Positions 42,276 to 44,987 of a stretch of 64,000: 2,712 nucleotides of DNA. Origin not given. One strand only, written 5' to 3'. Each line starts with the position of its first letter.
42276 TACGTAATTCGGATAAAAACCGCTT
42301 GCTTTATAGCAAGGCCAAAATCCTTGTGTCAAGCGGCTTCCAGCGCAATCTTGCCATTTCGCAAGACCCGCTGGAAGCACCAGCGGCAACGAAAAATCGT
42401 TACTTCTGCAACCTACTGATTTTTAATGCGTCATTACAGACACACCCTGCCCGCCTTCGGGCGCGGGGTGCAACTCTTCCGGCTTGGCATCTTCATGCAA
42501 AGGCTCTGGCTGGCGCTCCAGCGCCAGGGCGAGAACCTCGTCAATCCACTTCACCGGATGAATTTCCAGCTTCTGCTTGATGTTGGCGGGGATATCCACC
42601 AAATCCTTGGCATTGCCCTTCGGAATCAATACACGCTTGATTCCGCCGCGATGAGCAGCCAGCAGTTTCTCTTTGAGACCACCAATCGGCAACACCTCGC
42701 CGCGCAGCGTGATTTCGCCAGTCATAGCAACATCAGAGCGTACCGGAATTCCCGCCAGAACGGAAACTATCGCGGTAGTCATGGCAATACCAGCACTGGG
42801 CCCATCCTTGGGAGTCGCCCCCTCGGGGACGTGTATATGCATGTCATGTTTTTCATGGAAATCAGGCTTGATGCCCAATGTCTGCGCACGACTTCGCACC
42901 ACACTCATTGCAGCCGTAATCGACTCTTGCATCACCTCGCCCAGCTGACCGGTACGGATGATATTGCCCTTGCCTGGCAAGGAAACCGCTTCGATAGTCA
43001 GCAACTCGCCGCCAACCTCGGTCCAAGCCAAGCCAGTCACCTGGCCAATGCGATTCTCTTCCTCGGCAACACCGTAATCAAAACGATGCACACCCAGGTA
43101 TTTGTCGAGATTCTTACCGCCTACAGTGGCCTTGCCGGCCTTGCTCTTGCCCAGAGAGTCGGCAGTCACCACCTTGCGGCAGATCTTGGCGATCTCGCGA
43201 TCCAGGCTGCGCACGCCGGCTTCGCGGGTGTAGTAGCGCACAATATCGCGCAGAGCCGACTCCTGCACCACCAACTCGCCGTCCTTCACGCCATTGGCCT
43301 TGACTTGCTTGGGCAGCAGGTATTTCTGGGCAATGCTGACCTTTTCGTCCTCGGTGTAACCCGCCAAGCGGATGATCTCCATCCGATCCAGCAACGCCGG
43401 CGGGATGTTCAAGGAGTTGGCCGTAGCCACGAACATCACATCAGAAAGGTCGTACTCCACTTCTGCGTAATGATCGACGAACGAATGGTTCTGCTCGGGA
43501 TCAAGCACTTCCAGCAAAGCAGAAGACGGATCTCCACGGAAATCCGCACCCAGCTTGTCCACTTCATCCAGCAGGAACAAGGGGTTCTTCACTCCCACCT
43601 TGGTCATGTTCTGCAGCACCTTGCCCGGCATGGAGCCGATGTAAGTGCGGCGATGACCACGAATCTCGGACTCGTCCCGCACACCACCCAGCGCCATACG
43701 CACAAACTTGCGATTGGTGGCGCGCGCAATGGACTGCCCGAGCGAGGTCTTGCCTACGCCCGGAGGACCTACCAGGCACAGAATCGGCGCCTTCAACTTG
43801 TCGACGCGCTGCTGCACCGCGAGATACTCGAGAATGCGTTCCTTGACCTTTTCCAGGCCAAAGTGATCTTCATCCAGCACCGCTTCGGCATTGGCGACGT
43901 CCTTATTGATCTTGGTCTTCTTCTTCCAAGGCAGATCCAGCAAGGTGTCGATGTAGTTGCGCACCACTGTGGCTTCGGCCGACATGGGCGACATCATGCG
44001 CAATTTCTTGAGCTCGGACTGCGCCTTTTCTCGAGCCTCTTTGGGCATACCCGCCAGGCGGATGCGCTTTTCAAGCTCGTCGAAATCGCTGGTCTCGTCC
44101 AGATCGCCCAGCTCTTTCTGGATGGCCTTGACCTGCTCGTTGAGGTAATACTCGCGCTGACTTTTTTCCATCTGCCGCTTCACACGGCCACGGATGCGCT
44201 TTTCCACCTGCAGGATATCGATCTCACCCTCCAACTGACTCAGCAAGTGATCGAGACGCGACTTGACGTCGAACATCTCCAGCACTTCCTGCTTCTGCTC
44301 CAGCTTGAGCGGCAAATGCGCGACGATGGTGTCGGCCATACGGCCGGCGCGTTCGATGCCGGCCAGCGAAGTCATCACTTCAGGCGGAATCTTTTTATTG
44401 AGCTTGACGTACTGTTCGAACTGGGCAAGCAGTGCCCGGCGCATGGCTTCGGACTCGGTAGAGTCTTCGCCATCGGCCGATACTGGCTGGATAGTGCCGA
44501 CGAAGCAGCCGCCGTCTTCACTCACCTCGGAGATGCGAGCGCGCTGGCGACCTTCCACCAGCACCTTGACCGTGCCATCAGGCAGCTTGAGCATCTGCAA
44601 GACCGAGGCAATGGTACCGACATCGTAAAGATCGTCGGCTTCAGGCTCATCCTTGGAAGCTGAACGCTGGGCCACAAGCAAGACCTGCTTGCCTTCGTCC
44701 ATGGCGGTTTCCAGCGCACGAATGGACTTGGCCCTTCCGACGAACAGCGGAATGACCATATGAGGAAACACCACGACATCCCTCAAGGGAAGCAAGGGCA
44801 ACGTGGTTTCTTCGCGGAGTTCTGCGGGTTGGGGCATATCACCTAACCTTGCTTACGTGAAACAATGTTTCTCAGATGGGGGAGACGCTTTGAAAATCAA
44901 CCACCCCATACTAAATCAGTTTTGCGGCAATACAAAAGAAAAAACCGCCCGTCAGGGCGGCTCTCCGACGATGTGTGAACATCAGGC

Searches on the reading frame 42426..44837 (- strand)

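Call 55: search_protein_families(library=pfam, proteins=[window:42426-44837:-], max_evalue=0.00001)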
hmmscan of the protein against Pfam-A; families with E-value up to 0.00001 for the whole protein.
window:42426-44837:- (804 aa): 6 families
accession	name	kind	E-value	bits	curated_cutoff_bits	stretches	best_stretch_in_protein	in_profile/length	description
PF05362.19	Lon_C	-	3.8e-95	317.7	21.1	1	572-774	2-204/205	Lon protease (S16) C-terminal proteolytic domain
PF02190.22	LON_substr_bdg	-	8e-58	196.1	28.7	1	12-202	1-198/200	ATP-dependent protease La (LON) substrate-binding domain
PF00004.35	AAA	-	1.3e-21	77.8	21.2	1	353-491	1-128/131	ATPase family associated with various cellular activities (AAA)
PF22667.2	Lon_lid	-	3.3e-20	71.9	27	1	513-561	1-49/57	Lon protease AAA+ ATPase lid domain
PF07728.20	AAA_5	-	2.6e-10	40.9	22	1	353-486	2-139/139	AAA domain (dynein-related subfamily)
PF13541.12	ChlI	-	2.5e-06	27.8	27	1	665-742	44-121/121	Subunit ChlI of Mg-chelatase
